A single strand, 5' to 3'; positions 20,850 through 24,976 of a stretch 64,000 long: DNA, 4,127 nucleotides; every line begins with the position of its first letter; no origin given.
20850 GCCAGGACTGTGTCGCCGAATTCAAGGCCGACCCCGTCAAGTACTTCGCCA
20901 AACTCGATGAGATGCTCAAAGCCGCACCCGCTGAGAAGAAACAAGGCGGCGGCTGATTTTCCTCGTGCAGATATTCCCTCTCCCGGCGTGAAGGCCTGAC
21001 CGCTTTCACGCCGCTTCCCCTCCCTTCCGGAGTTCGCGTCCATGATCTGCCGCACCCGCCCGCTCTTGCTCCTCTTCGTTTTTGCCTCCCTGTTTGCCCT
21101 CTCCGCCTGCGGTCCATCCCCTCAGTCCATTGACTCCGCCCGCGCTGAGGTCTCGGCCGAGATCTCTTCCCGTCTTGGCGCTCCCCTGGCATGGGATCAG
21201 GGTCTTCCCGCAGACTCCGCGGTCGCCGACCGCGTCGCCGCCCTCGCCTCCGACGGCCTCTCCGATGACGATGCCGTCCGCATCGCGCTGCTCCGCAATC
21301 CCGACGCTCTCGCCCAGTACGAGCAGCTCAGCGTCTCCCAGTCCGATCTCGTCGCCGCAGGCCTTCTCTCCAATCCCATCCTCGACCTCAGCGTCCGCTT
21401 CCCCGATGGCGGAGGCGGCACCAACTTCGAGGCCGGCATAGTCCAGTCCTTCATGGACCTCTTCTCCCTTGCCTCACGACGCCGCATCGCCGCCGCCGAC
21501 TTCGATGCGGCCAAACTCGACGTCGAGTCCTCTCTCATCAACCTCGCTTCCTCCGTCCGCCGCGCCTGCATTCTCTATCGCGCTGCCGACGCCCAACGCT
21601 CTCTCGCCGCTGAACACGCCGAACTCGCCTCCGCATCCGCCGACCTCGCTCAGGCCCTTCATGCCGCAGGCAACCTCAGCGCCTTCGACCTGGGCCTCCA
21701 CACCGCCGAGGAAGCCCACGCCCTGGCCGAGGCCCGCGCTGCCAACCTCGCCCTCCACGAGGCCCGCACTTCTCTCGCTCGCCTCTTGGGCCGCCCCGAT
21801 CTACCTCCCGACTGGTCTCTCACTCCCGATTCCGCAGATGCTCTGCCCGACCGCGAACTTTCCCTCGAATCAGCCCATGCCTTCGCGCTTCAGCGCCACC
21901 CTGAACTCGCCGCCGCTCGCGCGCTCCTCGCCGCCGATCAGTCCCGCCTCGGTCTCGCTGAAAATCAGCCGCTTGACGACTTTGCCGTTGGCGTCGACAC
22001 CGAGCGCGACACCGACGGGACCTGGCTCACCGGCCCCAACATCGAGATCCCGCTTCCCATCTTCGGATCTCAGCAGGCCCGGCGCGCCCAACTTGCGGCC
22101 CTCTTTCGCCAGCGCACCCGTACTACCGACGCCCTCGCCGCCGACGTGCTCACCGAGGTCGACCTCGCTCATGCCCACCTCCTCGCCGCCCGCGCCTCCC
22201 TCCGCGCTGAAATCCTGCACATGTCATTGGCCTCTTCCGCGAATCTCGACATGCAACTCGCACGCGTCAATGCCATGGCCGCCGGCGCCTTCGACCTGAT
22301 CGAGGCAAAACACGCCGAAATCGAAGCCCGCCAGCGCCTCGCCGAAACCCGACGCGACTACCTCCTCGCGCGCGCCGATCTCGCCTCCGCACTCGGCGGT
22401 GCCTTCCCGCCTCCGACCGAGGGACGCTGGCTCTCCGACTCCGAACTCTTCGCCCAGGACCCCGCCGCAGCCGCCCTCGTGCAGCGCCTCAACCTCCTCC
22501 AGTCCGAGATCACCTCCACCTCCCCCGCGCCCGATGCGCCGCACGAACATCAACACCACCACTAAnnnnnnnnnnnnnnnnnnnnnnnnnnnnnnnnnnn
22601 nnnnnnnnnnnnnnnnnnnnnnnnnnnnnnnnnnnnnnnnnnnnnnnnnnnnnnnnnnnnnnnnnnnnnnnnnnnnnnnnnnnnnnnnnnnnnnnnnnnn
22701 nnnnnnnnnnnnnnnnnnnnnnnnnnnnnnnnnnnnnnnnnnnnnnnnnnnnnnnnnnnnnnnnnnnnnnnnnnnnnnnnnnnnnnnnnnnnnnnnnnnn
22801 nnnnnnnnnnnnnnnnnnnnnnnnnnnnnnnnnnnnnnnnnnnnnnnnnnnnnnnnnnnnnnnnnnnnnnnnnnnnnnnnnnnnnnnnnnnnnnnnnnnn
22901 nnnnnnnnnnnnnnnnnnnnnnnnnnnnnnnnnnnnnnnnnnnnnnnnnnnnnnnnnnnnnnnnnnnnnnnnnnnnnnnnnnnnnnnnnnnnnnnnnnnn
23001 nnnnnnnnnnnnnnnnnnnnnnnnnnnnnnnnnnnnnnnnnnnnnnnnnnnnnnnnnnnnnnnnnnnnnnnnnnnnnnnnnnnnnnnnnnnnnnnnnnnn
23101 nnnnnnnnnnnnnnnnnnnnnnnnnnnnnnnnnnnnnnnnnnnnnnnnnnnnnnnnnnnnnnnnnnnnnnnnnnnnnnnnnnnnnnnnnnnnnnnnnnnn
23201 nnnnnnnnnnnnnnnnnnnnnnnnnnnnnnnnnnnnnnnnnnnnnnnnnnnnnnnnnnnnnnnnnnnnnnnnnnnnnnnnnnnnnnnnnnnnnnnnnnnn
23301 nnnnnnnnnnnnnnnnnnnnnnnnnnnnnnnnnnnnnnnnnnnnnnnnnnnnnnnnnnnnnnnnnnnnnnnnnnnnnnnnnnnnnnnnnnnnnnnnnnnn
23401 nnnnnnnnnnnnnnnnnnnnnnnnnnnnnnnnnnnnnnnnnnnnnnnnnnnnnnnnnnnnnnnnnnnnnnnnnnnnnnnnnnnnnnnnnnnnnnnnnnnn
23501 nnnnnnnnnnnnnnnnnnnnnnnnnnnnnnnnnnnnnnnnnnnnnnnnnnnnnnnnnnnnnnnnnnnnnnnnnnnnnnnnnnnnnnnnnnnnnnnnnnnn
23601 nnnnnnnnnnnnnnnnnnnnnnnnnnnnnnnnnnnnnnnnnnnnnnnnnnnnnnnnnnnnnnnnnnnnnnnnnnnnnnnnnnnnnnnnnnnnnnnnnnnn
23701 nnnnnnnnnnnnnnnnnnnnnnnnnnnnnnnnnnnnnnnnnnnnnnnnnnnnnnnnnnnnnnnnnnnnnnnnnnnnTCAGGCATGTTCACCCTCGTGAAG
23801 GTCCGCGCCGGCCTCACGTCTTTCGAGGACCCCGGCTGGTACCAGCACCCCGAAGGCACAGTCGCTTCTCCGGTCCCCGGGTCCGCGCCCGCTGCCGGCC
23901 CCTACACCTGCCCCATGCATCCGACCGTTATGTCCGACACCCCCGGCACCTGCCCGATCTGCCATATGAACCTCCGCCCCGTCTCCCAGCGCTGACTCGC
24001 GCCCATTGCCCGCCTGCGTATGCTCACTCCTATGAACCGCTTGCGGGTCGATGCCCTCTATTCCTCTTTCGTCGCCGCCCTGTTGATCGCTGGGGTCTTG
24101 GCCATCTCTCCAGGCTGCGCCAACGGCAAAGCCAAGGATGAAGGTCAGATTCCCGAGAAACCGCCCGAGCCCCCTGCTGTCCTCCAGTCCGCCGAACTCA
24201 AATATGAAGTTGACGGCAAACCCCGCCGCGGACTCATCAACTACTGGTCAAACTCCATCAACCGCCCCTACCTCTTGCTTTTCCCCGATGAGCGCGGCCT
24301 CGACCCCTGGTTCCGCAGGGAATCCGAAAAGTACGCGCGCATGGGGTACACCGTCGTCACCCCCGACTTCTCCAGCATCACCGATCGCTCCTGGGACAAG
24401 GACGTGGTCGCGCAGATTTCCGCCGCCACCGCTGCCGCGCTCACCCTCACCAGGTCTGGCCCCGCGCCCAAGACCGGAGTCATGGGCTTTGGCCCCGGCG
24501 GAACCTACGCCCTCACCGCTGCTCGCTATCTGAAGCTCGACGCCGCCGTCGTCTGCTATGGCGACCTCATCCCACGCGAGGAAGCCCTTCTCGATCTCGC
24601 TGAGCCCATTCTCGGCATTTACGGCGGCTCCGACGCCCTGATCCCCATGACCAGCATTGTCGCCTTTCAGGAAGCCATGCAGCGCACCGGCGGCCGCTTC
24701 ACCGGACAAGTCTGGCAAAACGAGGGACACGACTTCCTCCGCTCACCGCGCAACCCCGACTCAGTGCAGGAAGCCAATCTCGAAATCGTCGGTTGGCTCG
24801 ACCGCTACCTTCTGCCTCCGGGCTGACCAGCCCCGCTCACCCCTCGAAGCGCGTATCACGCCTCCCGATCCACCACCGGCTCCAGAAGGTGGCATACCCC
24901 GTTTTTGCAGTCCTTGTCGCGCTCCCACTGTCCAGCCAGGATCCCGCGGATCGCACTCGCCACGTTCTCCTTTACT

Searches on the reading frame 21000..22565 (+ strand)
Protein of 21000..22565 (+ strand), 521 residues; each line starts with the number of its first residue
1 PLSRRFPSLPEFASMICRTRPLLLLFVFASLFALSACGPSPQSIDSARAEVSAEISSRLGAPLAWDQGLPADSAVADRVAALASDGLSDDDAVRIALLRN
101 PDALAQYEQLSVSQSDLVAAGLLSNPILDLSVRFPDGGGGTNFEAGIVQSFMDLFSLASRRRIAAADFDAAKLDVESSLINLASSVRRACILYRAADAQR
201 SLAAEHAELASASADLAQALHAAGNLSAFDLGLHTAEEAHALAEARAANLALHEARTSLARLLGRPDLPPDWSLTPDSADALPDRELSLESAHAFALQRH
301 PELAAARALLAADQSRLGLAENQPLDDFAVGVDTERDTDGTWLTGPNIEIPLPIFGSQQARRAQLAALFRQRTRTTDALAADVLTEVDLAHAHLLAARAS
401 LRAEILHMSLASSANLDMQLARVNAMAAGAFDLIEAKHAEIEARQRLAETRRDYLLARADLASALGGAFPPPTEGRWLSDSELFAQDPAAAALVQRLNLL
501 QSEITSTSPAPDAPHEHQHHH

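Call 48: search_protein_families(library=pfam, proteins=[window:21000-22565:+], max_evalue=0.00001)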
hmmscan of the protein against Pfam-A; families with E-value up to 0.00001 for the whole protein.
window:21000-22565:+ (521 aa): 1 family
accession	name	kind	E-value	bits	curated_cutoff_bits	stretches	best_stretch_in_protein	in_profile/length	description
PF02321.23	OEP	-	2.4e-27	96.4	22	2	90-264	2-187/187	Outer membrane efflux protein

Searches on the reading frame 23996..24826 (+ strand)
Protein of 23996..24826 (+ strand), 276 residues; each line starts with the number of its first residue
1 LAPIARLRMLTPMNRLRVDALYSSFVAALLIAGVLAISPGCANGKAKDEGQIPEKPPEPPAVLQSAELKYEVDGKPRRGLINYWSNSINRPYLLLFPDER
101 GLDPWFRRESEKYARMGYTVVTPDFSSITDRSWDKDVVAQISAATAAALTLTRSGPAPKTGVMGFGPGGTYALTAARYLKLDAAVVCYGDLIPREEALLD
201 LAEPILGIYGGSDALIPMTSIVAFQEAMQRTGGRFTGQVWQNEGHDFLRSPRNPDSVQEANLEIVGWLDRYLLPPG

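Call 48: search_protein_families(library=pfam, proteins=[window:23996-24826:+], max_evalue=0.00001)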
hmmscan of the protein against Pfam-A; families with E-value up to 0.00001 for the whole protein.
window:23996-24826:+ (276 aa): 1 family
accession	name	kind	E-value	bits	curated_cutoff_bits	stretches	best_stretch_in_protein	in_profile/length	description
PF01738.24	DLH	-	7.8e-18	65.3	21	1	89-270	12-215/217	Dienelactone hydrolase family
